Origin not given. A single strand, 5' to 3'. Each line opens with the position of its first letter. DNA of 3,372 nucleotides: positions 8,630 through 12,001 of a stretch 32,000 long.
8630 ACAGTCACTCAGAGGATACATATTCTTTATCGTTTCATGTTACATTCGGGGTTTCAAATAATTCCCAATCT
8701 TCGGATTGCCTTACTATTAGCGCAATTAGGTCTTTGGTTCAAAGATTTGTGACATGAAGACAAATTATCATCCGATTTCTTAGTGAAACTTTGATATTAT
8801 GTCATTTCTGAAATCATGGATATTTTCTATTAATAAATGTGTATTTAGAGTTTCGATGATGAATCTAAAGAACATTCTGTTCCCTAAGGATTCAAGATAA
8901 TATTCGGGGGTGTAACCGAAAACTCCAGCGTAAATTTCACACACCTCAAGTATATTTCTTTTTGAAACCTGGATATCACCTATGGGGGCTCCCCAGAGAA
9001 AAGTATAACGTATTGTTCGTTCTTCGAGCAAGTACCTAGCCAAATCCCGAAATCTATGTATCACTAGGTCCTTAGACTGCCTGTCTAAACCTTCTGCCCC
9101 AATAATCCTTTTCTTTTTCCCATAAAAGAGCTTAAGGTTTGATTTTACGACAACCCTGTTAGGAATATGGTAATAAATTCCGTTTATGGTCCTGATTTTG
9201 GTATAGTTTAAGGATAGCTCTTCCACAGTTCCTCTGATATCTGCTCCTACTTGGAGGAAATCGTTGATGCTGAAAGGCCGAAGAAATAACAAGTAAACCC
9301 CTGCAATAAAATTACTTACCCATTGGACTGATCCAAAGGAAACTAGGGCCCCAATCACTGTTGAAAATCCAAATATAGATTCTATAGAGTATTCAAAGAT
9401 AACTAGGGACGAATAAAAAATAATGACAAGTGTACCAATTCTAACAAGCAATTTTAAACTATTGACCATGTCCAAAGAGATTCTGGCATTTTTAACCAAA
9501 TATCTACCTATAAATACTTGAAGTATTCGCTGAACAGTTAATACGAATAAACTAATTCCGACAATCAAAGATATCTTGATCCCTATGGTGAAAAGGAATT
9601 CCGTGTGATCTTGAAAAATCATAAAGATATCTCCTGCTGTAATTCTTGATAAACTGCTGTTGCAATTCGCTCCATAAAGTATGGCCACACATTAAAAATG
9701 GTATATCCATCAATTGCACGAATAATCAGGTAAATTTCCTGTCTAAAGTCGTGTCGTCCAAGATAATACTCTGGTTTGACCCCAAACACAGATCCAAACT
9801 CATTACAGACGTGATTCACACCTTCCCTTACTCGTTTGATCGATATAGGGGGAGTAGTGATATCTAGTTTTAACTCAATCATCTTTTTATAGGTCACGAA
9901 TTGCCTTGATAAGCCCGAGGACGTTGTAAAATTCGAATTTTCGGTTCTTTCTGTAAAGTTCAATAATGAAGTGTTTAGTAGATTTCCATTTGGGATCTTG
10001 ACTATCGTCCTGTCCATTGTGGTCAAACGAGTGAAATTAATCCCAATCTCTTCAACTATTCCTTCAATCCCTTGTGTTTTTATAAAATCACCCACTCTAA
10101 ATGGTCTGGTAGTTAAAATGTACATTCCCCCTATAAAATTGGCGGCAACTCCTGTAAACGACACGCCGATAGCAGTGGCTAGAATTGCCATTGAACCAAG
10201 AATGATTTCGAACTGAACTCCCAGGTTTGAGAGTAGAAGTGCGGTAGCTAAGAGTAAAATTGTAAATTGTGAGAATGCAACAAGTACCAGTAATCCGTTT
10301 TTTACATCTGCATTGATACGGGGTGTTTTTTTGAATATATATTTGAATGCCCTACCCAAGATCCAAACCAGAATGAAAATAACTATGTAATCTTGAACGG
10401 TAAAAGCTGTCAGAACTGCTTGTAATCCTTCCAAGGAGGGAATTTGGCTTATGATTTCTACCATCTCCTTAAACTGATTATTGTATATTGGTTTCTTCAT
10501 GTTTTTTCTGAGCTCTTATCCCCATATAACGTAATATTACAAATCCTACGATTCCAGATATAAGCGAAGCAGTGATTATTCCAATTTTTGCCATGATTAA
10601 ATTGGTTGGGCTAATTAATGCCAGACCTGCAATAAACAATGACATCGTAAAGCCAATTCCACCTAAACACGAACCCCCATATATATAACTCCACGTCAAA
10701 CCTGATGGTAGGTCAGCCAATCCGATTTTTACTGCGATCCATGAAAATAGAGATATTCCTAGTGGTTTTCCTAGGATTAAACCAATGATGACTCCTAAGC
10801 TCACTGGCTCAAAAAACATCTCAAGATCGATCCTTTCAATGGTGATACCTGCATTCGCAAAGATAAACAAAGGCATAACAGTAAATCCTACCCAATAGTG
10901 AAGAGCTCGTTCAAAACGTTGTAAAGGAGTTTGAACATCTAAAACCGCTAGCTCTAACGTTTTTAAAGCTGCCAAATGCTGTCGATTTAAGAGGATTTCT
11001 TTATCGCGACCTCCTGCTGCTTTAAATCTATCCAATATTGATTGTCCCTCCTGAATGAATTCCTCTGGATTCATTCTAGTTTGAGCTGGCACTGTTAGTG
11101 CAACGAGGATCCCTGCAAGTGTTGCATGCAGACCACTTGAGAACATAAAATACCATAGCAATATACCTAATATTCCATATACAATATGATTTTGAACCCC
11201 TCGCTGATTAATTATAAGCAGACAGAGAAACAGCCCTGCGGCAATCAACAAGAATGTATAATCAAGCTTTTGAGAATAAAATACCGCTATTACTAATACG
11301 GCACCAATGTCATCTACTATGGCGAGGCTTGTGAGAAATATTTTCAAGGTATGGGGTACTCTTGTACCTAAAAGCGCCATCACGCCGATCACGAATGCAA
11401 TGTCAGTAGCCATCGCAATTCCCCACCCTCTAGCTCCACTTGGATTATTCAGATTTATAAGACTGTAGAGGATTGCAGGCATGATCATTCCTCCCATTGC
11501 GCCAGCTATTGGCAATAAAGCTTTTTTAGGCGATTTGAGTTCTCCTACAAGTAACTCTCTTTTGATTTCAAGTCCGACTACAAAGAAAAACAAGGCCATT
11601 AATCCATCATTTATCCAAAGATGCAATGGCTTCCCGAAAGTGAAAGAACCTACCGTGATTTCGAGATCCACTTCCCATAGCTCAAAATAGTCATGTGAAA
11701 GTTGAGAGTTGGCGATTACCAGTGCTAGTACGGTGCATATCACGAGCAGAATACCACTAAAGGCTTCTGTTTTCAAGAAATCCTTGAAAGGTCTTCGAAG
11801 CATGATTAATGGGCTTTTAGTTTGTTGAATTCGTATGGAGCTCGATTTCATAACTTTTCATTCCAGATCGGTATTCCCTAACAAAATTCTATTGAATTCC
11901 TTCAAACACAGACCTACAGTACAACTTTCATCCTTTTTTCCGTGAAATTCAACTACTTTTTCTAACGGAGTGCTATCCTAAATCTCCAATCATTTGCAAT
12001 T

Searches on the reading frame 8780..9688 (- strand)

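Call 49: search_protein_families(library=pfam, proteins=[window:8780-9688:-], max_evalue=0.001)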
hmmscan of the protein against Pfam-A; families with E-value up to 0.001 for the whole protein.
window:8780-9688:- (302 aa): 1 family
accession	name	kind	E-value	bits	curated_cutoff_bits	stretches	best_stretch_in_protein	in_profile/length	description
PF00924.24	MS_channel_2nd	-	6.9e-15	55.4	20.2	1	124-185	3-63/68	Mechanosensitive ion channel, beta-domain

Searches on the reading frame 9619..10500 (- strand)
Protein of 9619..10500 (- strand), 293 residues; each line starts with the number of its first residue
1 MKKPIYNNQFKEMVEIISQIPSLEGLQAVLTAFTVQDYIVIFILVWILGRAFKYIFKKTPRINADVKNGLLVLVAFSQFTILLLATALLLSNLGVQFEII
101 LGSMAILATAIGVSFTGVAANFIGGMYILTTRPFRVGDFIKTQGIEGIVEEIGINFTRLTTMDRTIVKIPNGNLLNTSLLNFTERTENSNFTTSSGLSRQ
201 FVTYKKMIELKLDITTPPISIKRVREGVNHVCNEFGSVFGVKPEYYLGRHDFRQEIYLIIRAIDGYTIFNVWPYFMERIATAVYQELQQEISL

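Call 49: search_protein_families(library=pfam, proteins=[window:9619-10500:-], max_evalue=0.001)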
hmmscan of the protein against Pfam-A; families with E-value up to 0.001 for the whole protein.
window:9619-10500:- (293 aa): 1 family
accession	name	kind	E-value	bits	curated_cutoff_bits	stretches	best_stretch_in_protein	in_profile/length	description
PF00924.24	MS_channel_2nd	-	9.8e-21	74.1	20.2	1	118-183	2-67/68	Mechanosensitive ion channel, beta-domain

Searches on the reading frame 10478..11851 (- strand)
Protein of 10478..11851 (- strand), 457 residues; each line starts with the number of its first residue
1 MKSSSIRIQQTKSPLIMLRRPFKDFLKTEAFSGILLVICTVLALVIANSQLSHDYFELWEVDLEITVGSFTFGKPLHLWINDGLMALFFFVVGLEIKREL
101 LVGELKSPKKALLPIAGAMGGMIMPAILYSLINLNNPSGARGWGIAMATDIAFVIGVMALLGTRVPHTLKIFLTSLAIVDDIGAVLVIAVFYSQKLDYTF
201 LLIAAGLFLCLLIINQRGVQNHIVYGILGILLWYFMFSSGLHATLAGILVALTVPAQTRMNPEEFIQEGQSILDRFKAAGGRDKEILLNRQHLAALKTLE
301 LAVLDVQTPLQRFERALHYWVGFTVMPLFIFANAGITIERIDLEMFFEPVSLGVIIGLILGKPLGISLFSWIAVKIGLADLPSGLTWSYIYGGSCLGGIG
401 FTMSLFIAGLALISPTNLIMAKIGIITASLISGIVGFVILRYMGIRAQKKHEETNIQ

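Call 49: search_protein_families(library=pfam, proteins=[window:10478-11851:-], max_evalue=0.001)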
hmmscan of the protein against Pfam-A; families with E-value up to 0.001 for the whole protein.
window:10478-11851:- (457 aa): 1 family
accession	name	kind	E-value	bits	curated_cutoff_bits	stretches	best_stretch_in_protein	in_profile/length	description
PF06965.17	Na_H_antiport_1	-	2.7e-147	491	23.5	1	24-440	2-374/374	Na+/H+ antiporter 1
